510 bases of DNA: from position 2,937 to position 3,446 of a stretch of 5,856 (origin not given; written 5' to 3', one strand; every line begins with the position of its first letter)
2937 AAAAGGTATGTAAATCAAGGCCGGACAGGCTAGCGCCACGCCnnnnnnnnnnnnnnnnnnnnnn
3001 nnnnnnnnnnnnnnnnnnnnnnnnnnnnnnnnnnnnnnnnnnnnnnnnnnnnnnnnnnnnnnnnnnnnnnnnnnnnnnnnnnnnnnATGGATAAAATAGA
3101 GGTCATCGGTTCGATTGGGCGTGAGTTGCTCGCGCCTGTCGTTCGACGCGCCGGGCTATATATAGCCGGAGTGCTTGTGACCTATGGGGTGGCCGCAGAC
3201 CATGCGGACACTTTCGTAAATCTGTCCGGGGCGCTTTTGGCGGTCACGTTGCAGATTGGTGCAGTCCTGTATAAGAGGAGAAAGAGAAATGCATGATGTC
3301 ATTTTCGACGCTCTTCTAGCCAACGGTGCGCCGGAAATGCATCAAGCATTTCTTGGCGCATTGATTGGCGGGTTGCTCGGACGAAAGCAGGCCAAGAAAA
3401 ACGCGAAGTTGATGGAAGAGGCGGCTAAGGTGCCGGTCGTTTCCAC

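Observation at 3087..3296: Pinholin-like 69-aa two-TMD protein, unlinked from the peptidase and coupled to the pilot gene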

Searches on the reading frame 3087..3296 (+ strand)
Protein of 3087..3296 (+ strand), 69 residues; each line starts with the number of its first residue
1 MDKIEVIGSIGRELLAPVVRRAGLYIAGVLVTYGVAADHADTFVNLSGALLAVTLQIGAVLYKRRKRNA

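Call 3: search_protein_families(library=pfam, proteins=[window:3087-3296:+], max_evalue=1)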
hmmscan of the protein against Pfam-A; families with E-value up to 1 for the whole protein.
window:3087-3296:+ (69 aa): 1 family
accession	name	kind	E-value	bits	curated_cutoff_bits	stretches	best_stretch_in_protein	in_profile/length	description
PF23987.1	Phage_holin_10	-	0.17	12.4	27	1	15-53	4-40/52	Bacteriophage holin Pam3 gp28 family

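Call 4: search_protein_families(library=phrogs, proteins=[window:3087-3296:+], max_evalue=1)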
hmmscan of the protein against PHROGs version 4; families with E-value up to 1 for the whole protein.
window:3087-3296:+ (69 aa): 1 family
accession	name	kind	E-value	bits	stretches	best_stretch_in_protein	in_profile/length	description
phrog_6116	-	lysis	0.0029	18.5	1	26-56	21-52/67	holin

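Call 7: find_homologous_proteins(query=window:3087-3296:+, max_evalue=0.01)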
Query window:3087-3296:+ (69 aa): 6 proteins with E <= 0.01 among 8 candidates.
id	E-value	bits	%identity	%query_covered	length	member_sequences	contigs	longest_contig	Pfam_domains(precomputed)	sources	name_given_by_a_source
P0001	3.5e-35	136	100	100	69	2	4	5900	-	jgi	-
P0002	3.9e-32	126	91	100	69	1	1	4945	-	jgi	-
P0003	8.3e-30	119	86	100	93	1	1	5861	-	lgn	-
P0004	4.2e-29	116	87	100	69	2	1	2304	-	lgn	-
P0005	4.7e-29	116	86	100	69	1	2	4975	-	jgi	-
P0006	6.6e-27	110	82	99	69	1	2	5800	-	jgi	-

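Call 25: find_homologous_proteins(query=A1, max_evalue=0.01)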
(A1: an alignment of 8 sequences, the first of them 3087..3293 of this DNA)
Query A1 (8 sequences) (69 aa, profile of the alignment): 18 proteins with E <= 0.01 among 4117 candidates.
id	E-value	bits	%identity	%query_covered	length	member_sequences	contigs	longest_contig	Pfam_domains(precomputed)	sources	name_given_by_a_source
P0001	3.9e-31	124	100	100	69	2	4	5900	-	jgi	-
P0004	5.4e-31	124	87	100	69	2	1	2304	-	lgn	-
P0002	5.6e-31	124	91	100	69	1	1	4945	-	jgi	-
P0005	1.4e-30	122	86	100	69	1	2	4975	-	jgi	-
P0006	1.8e-30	122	82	99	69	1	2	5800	-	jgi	-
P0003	2.1e-28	115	86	100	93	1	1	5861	-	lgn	-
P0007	5.1e-26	108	38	80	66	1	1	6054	-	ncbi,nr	ncbi:hypothetical protein [Rhizobium phage RHph_X92]|nr:hypothetical protein [Rhizobium phage RHph_X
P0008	1.0e-25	107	32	81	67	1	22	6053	-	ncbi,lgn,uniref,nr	ncbi:hypothetical protein [Rhizobium phage RHph_X94]|uniref:hypothetical protein n=1 Tax=Thermoanaer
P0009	1.7e-25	106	34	77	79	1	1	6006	-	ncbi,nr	ncbi:hypothetical protein EVB83_006 [Rhizobium phage RHph_Y2]|nr:hypothetical protein EVB83_006 [Rhi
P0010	2.9e-25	105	33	80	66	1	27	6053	-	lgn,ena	-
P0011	4.1e-25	105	35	96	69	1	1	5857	-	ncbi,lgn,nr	ncbi:hypothetical protein [Flyfo microvirus Tbat2_108]|nr:hypothetical protein [Flyfo microvirus Tba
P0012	1.5e-24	103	32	91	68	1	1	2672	-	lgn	-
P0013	2.6e-23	99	35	87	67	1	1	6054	-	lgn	-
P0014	1.5e-22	97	36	86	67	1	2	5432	-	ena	-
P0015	7.6e-22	94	-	-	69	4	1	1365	-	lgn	-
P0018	6.8e-5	40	48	77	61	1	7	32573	-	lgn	-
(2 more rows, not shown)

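Call 26: search_dna_similar(query=window:3087-3293:+, collection=phages, mode=protein, max_evalue=10, max_rows=40)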
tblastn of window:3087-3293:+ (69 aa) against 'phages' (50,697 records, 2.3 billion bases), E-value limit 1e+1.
Records with a match: 10; places in all: 10; records where one place covers at least 80% of the query: 3.
Best place of each record, by identity: <60% 10.
By first word of the organism name: Tortoise 4; Rhizobium 4; Flyfo 1; Aeromonas 1.
By host as written in the record: Gopherus morafkai 4; Rhizobium leguminosarum biovar viciae 3841 2; R. phaseoli sv. phaseoli GR14 1; - 1; Pteropus tonganus 1; Aeromonas salmonicida subsp. salmonicida 1.
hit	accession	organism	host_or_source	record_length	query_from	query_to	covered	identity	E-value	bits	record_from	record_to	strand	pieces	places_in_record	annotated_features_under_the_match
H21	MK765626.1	Tortoise microvirus 73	Gopherus morafkai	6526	9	64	81%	38.6%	3e+0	30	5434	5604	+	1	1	hypothetical protein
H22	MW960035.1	Rhizobium phage RHph_X92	R. phaseoli sv. phaseoli GR14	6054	12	66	80%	38.2%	3e-5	45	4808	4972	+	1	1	hypothetical protein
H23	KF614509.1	Rhizobium phage vB_RleS_L338C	Rhizobium leguminosarum biovar viciae ...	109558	10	57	70%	39.6%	2e+0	31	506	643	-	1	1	hypothetical protein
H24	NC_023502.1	Rhizobium phage vB_RleS_L338C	Rhizobium leguminosarum biovar viciae ...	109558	10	57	70%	39.6%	2e+0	31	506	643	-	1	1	hypothetical protein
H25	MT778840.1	Rhizobium phage P11VFA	-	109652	10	57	70%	39.6%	2e+0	31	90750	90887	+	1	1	hypothetical protein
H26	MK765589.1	Tortoise microvirus 39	Gopherus morafkai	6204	6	66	88%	29.5%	4e+0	30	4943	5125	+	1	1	hypothetical protein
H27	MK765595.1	Tortoise microvirus 43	Gopherus morafkai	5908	5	41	54%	43.2%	6e-3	38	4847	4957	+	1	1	none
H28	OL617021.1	Flyfo microvirus Tbat2_95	Pteropus tonganus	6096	5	66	90%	24.2%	2e+0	31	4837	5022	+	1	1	hypothetical protein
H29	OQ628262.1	Aeromonas phage vB_AsaP_MQM1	Aeromonas salmonicida subsp. salmonicida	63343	1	38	55%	34.2%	1e+1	29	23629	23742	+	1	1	hypothetical protein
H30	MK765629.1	Tortoise microvirus 76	Gopherus morafkai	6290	5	41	54%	35.1%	4e+0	30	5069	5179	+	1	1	hypothetical protein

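Call 27: find_encoding_contigs(protein=P0018, flank=6000, max_places=6)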
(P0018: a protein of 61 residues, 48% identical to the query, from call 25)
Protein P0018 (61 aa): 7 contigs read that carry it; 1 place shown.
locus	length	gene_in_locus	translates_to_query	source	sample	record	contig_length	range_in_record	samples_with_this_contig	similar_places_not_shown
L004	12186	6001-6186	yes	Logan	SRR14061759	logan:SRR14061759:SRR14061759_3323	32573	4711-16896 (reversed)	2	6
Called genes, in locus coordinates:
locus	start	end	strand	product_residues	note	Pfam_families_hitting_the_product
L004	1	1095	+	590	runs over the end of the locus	-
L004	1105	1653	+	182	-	-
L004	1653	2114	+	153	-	-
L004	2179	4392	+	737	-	-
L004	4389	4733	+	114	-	-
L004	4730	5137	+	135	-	-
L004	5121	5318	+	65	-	-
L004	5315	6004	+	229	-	PF00182:Glyco_hydro_19 (weak)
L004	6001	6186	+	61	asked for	-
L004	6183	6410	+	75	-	-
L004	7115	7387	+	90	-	-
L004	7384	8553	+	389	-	PF00126:HTH_1 (weak)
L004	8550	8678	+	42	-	-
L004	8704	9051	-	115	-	-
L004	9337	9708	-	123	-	PF10686:YAcAr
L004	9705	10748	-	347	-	PF00589:Phage_integrase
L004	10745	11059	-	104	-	-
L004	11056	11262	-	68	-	-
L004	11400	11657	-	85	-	PF01402:RHH_1 (faint)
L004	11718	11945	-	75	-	-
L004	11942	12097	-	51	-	-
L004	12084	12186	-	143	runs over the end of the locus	-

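Call 28: get_annotated_region(hit=H25, flank=5000)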
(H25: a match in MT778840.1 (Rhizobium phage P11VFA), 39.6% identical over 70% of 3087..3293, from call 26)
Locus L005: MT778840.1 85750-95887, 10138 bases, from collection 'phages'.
description: Rhizobium phage P11VFA, complete genome.
organism: Rhizobium phage P11VFA (NCBI taxid 2763530)
taxonomy: Viruses; Duplodnaviria; Heunggongvirae; Uroviricota; Caudoviricetes
host: -; source: -; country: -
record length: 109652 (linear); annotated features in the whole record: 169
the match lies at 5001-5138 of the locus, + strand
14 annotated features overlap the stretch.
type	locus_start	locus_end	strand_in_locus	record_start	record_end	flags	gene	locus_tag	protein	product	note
CDS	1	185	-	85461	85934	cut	-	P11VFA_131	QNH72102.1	deoxyuridine 5'-triphosphate nucleotidohydrolase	-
CDS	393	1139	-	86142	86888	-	-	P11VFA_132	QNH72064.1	hypothetical protein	-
CDS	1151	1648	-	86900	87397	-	-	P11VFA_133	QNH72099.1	hypothetical protein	-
CDS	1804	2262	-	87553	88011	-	-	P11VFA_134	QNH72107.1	hypothetical protein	-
CDS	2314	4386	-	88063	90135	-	-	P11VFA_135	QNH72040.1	terminase large subunit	-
CDS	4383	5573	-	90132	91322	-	-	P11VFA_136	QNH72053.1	hypothetical protein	-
CDS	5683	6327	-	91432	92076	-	-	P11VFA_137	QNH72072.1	hypothetical protein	-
CDS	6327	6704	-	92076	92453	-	-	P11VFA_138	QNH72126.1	hypothetical protein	-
CDS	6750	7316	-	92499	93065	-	-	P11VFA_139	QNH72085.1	hypothetical protein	-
CDS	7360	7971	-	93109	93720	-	-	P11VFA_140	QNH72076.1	hypothetical protein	-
CDS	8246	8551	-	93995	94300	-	-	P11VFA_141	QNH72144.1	hypothetical protein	-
CDS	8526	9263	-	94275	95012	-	-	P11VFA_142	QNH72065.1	hypothetical protein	-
CDS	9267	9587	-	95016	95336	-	-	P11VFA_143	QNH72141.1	hypothetical protein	-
CDS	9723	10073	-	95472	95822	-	-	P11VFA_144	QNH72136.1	hypothetical protein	-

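Call 35: find_homologous_proteins(query=A3, max_evalue=1)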
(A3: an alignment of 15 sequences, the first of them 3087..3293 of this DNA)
Query A3 (15 sequences) (69 aa, profile of the alignment): 25 proteins with E <= 1 among 8000 candidates.
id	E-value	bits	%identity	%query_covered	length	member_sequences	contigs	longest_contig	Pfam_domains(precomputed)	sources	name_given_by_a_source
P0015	2.2e-27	112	-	-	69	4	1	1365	-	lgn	-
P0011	3.7e-27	112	35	96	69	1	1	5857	-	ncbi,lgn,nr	ncbi:hypothetical protein [Flyfo microvirus Tbat2_108]|nr:hypothetical protein [Flyfo microvirus Tba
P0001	9.9e-27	110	100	100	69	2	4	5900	-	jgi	-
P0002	1.2e-26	110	91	100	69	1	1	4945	-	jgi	-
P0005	1.9e-26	109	86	100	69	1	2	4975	-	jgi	-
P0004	2.0e-26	109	87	100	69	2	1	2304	-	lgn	-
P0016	2.2e-26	109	-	-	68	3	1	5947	-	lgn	-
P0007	8.5e-26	107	38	80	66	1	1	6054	-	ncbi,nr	ncbi:hypothetical protein [Rhizobium phage RHph_X92]|nr:hypothetical protein [Rhizobium phage RHph_X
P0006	8.8e-26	107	82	99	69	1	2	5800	-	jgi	-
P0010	1.6e-25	106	33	80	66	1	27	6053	-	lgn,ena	-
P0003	2.3e-25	106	86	100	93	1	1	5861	-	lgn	-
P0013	2.6e-25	106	35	87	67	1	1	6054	-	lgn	-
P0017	2.9e-25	106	34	88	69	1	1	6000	-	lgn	-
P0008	4.7e-25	105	32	81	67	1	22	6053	-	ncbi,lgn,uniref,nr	ncbi:hypothetical protein [Rhizobium phage RHph_X94]|uniref:hypothetical protein n=1 Tax=Thermoanaer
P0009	8.2e-25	104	34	77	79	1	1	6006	-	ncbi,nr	ncbi:hypothetical protein EVB83_006 [Rhizobium phage RHph_Y2]|nr:hypothetical protein EVB83_006 [Rhi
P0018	1.1e-13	69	48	77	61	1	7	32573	-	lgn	-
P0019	2.0e-10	58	58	38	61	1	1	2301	-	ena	-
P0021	2.3e-5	42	40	77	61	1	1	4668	-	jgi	jgi:hypothetical protein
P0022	3.5e-4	38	37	59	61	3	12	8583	-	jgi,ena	-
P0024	7.5e-2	31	45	45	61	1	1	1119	-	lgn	-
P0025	2.1e-1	29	42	54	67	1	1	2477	-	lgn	-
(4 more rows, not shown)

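Call 37: find_encoding_contigs(protein=P0022, flank=5000, max_places=5)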
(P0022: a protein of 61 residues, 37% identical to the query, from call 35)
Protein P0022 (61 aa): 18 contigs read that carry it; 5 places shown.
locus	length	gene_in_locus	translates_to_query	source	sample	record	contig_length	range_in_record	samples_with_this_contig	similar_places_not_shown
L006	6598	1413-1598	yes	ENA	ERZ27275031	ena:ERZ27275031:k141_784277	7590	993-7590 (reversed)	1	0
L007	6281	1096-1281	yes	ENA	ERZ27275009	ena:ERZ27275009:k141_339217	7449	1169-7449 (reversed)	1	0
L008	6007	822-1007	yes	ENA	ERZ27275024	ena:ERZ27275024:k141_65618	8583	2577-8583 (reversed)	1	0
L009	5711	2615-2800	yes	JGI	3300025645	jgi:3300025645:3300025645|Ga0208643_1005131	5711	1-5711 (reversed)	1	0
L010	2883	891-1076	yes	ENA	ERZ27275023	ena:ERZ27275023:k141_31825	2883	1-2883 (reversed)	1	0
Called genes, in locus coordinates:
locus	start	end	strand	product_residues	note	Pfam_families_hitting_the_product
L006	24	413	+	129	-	-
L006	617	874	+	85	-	-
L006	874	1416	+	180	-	PF01510:Amidase_2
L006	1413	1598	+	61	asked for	-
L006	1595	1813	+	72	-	-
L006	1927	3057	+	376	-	-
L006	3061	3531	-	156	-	PF12917:YfbR-like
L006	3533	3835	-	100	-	-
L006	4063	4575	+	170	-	-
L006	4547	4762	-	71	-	-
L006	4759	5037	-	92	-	-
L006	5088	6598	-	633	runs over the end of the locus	PF02867:Ribonuc_red_lgC (faint), PF21995:RNR-II_ins_dom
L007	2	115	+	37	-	?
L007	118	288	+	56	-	-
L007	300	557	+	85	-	-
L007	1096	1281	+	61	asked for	-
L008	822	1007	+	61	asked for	-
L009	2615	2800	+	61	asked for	-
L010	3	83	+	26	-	?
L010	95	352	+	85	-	-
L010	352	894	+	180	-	PF01510:Amidase_2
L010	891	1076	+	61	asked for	-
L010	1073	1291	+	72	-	-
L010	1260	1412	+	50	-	-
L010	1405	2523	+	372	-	-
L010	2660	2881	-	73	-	?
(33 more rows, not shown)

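Call 38: find_encoding_contigs(protein=P0021, flank=5000, max_places=3)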
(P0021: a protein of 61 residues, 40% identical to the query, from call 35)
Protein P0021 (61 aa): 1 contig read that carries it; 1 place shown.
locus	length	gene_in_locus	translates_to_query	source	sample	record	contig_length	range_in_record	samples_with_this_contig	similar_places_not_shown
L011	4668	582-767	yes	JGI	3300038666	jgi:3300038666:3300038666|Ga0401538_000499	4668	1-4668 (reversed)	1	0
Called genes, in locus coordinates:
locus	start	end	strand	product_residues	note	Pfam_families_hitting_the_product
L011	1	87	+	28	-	?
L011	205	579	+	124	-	-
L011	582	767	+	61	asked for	-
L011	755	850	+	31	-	-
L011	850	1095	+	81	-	-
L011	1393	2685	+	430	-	-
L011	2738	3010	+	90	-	PF19905:DUF6378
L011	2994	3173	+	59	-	-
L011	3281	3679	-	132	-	PF01541:GIY-YIG (weak)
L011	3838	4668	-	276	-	?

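Call 39: search_protein_families(library=phrogs, proteins=[P0018, P0019, P0021, P0022, P0024, P0025, P0008, P0011, L004:6183-6410:+, L004:6328-6528:+], max_evalue=1)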
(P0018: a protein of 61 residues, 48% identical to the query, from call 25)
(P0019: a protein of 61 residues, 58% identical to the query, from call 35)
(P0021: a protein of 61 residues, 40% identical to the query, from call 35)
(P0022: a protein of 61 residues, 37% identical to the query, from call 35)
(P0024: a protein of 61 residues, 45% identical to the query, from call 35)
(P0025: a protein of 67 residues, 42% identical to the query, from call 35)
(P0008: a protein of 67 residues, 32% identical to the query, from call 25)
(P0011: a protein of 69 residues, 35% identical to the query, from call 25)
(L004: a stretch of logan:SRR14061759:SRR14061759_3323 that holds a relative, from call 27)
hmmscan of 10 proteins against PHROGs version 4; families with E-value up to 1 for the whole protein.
P0018 (61 aa): 3 families
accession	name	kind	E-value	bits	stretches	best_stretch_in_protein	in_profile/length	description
phrog_565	-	lysis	0.048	14.6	1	9-46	28-65/132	holin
phrog_6116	-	lysis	0.056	14.4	1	13-50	21-54/67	holin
phrog_34283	-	unknown function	0.11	13.7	1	6-55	10-62/72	-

P0019 (61 aa): 0 families

P0021 (61 aa): 0 families

P0022 (61 aa): 2 families
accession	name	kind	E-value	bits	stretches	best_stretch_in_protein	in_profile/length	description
phrog_13259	-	unknown function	0.17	12.8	1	36-60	11-37/55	-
phrog_18636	-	unknown function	0.18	12.6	1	4-48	7-49/56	-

P0024 (61 aa): 1 family
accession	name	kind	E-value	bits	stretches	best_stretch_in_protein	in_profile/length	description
phrog_18636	-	unknown function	0.31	11.9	1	4-40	7-42/56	-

P0025 (67 aa): 2 families
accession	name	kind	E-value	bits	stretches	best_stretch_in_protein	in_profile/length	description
phrog_34283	-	unknown function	1.2e-05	26.4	1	3-61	7-62/72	-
phrog_1299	-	lysis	0.093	13.5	1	16-64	37-84/100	holin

P0008 (67 aa): 3 families
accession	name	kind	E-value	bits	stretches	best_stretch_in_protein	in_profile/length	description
phrog_6116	-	lysis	0.0039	18.1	1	20-53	18-51/67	holin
phrog_20909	-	unknown function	0.014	16.2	0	2-16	17-31/43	-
phrog_37382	-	unknown function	0.083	14.2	1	14-52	15-51/63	-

P0011 (69 aa): 0 families

L004:6183-6410:+ (75 aa): 3 families
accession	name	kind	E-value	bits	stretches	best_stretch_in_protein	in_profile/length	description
phrog_1026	-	lysis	4.5e-08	34.2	1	1-63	4-73/85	Rz-like spanin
phrog_12535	-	unknown function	0.00019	22.5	1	3-59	7-63/93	-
phrog_18926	-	unknown function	0.047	14.2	1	11-48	18-55/224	-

L004:6328-6528:+ (66 aa): 2 families
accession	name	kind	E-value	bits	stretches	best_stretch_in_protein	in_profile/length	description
phrog_456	-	lysis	0.025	15.3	1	4-35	12-43/102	Rz-like spanin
phrog_3198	-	lysis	0.17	12.4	1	3-34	5-38/68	Rz-like spanin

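Call 40: search_protein_families(library=pfam, proteins=[P0018, P0019, P0021, P0022, P0024, P0025, P0008, P0011, L004:5315-6004:+, L004:6183-6410:+], max_evalue=1)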
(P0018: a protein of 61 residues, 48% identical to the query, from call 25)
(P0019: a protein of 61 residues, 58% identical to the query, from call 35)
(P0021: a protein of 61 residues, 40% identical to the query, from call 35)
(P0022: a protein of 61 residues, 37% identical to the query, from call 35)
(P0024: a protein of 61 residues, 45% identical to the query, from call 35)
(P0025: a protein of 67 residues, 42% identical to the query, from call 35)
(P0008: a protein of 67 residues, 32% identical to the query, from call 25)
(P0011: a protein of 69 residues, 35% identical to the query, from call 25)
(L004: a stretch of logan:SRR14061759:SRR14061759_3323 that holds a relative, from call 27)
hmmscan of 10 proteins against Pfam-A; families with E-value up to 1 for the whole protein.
P0018 (61 aa): 2 families
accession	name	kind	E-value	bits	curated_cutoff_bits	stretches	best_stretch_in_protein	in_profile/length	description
PF23987.1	Phage_holin_10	-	0.0001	22.7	27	1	2-56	4-50/52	Bacteriophage holin Pam3 gp28 family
PF04911.17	ATP-synt_J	-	0.075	13.1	24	1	12-35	14-37/51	ATP synthase j chain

P0019 (61 aa): 6 families
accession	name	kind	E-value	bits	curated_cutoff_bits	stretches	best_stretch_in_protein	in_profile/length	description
PF23987.1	Phage_holin_10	-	0.0072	16.8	27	1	2-56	4-50/52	Bacteriophage holin Pam3 gp28 family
PF04911.17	ATP-synt_J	-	0.026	14.5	24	1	12-35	14-37/51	ATP synthase j chain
PF13548.11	DUF4126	-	0.038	14.2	27.5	1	8-54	74-120/175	Domain of unknown function (DUF4126)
PF20560.3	MotA_N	-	0.071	13.8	27.3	1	9-48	2-45/91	Motility protein A N-terminal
PF10997.13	Amj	-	0.099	12.4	27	1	9-50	150-190/253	Alternate to MurJ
PF09813.14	Coa3_cc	-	0.4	10.8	27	1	37-52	15-30/48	Cytochrome c oxidase assembly factor 3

P0021 (61 aa): 2 families
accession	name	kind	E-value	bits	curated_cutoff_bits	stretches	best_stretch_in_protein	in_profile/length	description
PF04911.17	ATP-synt_J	-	0.027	14.5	24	1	3-31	4-32/51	ATP synthase j chain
PF23987.1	Phage_holin_10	-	0.22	12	27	1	2-53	4-48/52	Bacteriophage holin Pam3 gp28 family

P0022 (61 aa): 1 family
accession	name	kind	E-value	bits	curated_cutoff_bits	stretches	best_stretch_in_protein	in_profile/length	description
PF23987.1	Phage_holin_10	-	0.058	13.9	27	1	4-48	6-43/52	Bacteriophage holin Pam3 gp28 family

P0024 (61 aa): 2 families
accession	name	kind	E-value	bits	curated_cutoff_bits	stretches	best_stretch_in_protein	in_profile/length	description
PF23987.1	Phage_holin_10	-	0.0014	19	27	1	2-47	4-42/52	Bacteriophage holin Pam3 gp28 family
PF18286.6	T3SS_ExsE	-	0.24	11.8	27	1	2-17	9-24/46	Type III secretion system ExsE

P0025 (67 aa): 1 family
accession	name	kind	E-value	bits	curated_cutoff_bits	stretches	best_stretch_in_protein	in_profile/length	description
PF23987.1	Phage_holin_10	-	0.00021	21.7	27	1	4-62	6-51/52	Bacteriophage holin Pam3 gp28 family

P0008 (67 aa): 0 families

P0011 (69 aa): 1 family
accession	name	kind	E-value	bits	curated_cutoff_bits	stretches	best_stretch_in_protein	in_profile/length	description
PF23987.1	Phage_holin_10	-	0.021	15.3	27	1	13-52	4-44/52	Bacteriophage holin Pam3 gp28 family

L004:5315-6004:+ (229 aa): 1 family
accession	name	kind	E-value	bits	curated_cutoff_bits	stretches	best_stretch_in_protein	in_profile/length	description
PF00182.24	Glyco_hydro_19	-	1.8e-06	28.3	25.5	1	96-138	102-144/232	Chitinase class I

L004:6183-6410:+ (75 aa): 0 families

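Call 41: find_related_loci(query=A3, collection=viral_contigs, flank=7000)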
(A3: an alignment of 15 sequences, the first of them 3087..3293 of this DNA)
Query A3 (69 aa) in viral_contigs; peptide patterns used: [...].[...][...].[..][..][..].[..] (x = any residue, [..] = any of these).
29 stretches matched a pattern; 7 encode a relative of the query (tblastn E <= 1e-3); 7 distinct loci.
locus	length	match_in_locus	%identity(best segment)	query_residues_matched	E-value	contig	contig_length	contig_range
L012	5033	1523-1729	97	1-69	4e-41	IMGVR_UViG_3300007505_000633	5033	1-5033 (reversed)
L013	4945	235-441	91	1-69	1e-38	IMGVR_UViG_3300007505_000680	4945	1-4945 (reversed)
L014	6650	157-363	87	1-69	2e-36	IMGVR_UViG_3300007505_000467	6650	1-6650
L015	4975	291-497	86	1-69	7e-36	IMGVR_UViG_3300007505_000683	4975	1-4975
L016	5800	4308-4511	82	1-68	9e-34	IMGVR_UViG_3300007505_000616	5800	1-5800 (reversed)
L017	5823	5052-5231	42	10-69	1e-8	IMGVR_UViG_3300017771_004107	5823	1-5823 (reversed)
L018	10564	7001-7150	48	13-61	1e-6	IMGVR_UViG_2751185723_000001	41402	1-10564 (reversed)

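Call 42: search_protein_representatives(alignment_id=A2)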
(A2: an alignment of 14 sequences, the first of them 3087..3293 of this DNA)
Query: 14 sequences, 67 profile positions. Proteins with E-value up to 0.001 (for the whole library): 152; up to 1e-10: 9; up to 1e-30: 0. The best 150 are listed.
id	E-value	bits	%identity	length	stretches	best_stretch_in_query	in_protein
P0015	2.7e-28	113.7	-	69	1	1-67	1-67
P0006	1.2e-26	108.3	-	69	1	2-66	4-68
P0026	3.9e-22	93.9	-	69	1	5-65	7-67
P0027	6.6e-16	73.9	-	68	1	7-65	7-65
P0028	1.8e-14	69.4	-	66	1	5-64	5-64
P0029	6.6e-12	61.1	-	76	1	5-64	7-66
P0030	3.5e-11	58.8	-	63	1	8-64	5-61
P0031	5.1e-11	58.3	-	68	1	1-62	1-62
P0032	8.9e-11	57.5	-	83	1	2-64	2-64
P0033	1.9e-10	56.4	-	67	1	1-63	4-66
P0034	2.0e-10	56.4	-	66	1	1-62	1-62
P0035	4.5e-10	55.3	-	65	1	8-66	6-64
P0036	5.1e-10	55.1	-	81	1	1-64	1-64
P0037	5.8e-10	54.9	-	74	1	7-64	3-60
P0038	3.7e-09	52.3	-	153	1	6-65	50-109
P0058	1.1e-06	44.4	-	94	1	12-58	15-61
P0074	4.6e-06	42.4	-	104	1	1-65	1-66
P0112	6.1e-05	38.8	-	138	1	10-57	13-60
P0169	8.3e-04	35.2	-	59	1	12-64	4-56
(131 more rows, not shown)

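Call 45: search_protein_families(library=pfam, alignment_id=A4, max_evalue=0.1)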
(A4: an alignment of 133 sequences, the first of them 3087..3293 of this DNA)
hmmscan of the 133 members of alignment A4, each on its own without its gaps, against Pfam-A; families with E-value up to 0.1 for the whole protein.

A. member 1, window:3087-3293:+ (69 aa): 0 families

B. families by the number of members that match (of 133 scanned): 32 families (the first 25 are shown)
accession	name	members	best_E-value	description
PF23987.1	Phage_holin_10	44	5.7e-07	Bacteriophage holin Pam3 gp28 family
PF22784.1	PTP-SAK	5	0.0062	Swiss Army Knife protein, DSP-PTPase phosphatase domain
PF04911.17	ATP-synt_J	3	0.026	ATP synthase j chain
PF12553.13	DUF3742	2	0.013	Protein of unknown function (DUF3742)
PF23186.1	DUF7059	2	0.028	Domain of unknown function (DUF7059)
PF02690.20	Na_Pi_cotrans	2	0.029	Na+/Pi-cotransporter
PF13342.12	Toprim_Crpt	1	0.00066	C-terminal repeat of topoisomerase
PF21993.1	TetR_C_13_2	1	0.012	Transcriptional regulator LmrA/YxaF-like, C-terminal domain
PF05230.16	MASE2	1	0.012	MASE2 domain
PF09858.14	DUF2085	1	0.013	Predicted membrane protein (DUF2085)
PF12806.12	Acyl-CoA_dh_C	1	0.017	Acetyl-CoA dehydrogenase C-terminal like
PF16996.10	Asp4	1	0.021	Accessory secretory protein Sec Asp4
PF19094.5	EMC6_arch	1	0.027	EMC6-arch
PF21776.2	TetR_C_44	1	0.029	TetR/AcrR family transcriptional repressors, C-terminal domain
PF17940.6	TetR_C_31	1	0.034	Tetracyclin repressor-like, C-terminal domain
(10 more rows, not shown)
